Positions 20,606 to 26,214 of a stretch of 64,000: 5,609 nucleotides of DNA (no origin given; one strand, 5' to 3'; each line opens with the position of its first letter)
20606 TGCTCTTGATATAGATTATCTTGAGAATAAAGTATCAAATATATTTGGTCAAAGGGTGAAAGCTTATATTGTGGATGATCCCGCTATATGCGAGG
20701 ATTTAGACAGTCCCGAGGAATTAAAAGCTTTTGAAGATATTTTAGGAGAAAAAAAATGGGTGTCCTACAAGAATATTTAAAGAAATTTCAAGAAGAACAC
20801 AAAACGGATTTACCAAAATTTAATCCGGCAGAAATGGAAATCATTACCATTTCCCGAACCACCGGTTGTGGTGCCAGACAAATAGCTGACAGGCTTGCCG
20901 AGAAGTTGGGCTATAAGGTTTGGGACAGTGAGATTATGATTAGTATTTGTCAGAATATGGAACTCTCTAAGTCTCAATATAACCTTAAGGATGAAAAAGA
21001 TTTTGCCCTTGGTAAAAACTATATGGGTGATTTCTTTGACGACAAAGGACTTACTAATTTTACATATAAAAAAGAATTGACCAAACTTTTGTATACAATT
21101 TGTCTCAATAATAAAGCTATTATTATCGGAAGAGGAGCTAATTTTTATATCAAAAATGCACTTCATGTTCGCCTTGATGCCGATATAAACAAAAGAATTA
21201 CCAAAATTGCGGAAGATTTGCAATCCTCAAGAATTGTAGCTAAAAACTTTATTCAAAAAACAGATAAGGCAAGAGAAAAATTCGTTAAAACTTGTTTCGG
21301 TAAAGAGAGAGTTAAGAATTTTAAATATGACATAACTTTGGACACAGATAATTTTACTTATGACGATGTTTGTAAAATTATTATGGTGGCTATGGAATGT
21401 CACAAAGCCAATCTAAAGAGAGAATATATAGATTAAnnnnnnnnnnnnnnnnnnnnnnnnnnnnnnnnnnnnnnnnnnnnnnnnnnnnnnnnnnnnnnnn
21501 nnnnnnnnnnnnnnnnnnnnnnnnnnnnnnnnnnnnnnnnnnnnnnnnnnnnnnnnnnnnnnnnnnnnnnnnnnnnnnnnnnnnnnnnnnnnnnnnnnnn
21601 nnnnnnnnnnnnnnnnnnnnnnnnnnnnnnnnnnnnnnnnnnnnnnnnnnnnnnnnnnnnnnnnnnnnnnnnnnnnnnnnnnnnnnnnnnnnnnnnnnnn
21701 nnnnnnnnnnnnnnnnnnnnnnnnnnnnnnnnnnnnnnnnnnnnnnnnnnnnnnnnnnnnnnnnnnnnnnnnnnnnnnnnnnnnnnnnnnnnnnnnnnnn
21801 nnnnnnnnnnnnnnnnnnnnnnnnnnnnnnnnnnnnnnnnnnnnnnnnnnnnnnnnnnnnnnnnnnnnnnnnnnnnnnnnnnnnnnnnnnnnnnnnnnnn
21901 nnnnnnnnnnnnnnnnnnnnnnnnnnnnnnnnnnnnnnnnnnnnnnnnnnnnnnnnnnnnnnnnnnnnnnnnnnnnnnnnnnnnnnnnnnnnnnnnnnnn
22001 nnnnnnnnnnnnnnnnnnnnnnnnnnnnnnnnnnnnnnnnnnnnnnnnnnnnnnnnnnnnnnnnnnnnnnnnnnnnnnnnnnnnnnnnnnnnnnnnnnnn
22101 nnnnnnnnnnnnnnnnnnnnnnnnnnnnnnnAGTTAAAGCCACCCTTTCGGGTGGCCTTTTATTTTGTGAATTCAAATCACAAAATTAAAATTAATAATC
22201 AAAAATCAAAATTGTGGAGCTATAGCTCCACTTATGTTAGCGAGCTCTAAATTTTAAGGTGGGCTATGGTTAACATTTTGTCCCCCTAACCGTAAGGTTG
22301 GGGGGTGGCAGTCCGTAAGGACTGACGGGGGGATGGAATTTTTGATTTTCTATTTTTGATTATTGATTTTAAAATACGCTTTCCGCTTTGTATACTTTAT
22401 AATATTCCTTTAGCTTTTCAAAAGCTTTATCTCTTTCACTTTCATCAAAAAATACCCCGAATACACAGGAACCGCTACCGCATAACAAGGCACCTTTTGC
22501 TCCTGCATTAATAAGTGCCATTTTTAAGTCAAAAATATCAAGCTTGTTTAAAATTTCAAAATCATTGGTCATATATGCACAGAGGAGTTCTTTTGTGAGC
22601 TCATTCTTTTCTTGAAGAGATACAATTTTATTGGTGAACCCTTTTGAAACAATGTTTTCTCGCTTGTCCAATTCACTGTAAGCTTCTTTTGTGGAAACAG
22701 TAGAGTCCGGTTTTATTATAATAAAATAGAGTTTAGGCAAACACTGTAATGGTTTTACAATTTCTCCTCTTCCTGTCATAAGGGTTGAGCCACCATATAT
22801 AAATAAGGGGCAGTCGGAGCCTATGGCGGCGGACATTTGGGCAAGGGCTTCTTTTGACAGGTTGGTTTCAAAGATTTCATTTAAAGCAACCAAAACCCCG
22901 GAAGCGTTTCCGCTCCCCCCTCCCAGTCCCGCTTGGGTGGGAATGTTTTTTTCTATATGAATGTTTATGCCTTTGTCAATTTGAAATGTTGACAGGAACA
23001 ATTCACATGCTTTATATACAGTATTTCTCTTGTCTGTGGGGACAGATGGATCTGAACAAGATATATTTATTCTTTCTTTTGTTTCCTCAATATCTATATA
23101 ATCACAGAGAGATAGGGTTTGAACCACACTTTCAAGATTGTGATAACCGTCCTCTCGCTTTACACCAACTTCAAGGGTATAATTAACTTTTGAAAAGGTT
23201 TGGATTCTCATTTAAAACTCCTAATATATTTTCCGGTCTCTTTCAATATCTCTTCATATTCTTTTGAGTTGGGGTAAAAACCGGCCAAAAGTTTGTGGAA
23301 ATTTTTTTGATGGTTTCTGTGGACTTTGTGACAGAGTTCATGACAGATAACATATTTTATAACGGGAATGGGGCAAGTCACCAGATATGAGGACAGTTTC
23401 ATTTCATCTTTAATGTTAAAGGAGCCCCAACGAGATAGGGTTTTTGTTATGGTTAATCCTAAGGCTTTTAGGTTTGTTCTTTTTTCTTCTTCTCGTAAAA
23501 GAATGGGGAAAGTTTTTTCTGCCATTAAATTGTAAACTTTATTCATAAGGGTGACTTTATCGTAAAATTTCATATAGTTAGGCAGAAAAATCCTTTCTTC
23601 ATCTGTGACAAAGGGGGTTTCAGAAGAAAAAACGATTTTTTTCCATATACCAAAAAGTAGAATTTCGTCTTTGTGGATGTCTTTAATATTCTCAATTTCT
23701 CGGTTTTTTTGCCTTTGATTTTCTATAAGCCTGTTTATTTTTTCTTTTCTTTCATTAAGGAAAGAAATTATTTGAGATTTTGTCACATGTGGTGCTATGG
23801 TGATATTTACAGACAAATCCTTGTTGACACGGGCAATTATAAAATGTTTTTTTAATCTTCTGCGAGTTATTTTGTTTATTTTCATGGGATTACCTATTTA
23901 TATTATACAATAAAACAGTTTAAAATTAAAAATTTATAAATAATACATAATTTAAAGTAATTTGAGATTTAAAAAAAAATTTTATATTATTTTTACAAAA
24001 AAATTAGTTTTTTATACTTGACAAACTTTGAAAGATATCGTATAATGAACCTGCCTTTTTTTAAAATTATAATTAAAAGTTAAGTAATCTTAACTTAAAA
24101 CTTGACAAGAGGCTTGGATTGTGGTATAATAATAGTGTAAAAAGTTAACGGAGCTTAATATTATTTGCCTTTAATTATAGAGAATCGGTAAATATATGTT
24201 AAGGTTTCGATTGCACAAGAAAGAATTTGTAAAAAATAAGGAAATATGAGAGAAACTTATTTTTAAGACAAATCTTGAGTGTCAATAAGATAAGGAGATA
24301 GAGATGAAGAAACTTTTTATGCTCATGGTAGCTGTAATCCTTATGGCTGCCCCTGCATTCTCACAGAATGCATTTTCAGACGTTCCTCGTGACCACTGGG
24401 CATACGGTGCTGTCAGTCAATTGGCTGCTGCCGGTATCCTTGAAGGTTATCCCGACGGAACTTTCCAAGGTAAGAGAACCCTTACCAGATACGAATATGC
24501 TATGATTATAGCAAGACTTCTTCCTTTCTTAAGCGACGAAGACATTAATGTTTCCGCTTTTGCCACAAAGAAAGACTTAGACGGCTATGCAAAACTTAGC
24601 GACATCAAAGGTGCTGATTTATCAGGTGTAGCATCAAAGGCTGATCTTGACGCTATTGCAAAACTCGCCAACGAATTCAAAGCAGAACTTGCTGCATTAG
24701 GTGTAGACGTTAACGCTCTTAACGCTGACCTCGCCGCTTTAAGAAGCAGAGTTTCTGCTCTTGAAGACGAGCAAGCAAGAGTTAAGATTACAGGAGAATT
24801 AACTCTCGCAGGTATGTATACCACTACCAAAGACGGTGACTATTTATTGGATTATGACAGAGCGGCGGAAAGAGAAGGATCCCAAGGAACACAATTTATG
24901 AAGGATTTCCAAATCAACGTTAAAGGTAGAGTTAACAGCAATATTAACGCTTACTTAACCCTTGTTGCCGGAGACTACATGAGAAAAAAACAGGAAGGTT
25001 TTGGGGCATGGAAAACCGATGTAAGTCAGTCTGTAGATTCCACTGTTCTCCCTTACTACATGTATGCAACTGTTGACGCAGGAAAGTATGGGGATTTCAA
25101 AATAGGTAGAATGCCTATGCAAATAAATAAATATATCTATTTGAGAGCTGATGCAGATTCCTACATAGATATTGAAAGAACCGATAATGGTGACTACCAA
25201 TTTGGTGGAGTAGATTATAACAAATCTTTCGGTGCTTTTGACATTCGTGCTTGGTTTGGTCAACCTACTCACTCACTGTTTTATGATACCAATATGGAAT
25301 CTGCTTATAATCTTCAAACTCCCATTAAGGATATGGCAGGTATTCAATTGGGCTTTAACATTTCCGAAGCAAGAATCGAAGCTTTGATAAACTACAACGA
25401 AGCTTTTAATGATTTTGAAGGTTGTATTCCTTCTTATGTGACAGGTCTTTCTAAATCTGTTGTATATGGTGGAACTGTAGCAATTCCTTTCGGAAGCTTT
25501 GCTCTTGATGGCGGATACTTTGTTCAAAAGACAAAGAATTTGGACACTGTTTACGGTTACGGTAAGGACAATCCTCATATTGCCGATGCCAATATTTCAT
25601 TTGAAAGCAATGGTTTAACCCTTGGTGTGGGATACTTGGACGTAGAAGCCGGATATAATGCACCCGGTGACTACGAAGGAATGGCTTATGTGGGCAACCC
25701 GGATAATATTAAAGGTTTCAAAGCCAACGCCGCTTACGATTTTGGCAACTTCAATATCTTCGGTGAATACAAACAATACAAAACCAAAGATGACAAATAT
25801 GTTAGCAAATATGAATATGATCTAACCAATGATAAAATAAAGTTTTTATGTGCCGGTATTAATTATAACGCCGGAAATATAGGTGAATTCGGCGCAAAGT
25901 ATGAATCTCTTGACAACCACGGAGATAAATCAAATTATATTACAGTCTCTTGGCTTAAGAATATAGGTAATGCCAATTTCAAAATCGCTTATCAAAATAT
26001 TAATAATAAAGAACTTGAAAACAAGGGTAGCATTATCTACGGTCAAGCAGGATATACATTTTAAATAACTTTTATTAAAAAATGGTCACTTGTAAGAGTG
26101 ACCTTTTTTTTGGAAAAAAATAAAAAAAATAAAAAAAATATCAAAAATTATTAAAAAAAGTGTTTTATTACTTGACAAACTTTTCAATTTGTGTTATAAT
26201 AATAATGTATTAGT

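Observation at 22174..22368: Dispersed mosaic repeat family whose hairpin stems covary, pointing to selection on structure rather than sequence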

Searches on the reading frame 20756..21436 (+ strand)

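Call 72: search_protein_families(library=pfam, proteins=[window:20756-21436:+], max_evalue=0.001)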
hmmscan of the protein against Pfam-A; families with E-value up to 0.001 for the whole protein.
window:20756-21436:+ (226 aa): 1 family
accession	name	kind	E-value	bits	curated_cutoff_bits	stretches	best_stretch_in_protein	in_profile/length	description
PF13189.12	Cytidylate_kin2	-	6.2e-34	118.1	28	1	29-198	1-175/176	Cytidylate kinase-like family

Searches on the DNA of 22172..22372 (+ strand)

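Call 119: search_dna_similar(query=window:22172-22372:+, collection=phages, mode=distant, max_evalue=0.001, max_rows=5)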
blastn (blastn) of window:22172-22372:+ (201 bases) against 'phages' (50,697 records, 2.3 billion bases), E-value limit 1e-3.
No match.

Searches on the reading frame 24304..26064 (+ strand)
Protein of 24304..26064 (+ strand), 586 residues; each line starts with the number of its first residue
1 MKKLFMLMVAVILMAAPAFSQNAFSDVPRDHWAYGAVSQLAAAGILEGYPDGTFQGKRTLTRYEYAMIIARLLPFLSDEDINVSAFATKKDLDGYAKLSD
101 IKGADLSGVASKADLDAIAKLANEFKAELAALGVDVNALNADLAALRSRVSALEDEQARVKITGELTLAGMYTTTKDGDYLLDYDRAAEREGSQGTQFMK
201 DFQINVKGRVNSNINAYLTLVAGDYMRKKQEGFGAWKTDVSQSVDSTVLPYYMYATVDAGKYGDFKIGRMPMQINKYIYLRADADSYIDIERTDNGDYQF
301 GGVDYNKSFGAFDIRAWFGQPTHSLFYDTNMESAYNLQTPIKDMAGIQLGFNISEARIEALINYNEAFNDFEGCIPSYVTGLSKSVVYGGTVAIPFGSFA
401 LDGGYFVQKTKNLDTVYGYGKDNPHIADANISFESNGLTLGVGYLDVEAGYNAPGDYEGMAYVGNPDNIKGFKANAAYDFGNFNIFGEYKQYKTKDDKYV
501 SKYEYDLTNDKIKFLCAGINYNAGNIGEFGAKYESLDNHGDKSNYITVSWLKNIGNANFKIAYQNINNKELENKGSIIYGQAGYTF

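Call 73: search_protein_families(library=pfam, proteins=[window:24304-26064:+], max_evalue=0.001)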
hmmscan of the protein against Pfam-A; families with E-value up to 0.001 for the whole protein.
window:24304-26064:+ (586 aa): 2 families
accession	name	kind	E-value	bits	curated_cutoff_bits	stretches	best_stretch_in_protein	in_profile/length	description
PF00395.25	SLH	-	3.9e-12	46.4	20.8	1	24-66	2-44/44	S-layer homology domain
PF13609.12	Porin_4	-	8.5e-05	22.9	27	0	159-508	17-293/310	Gram-negative porin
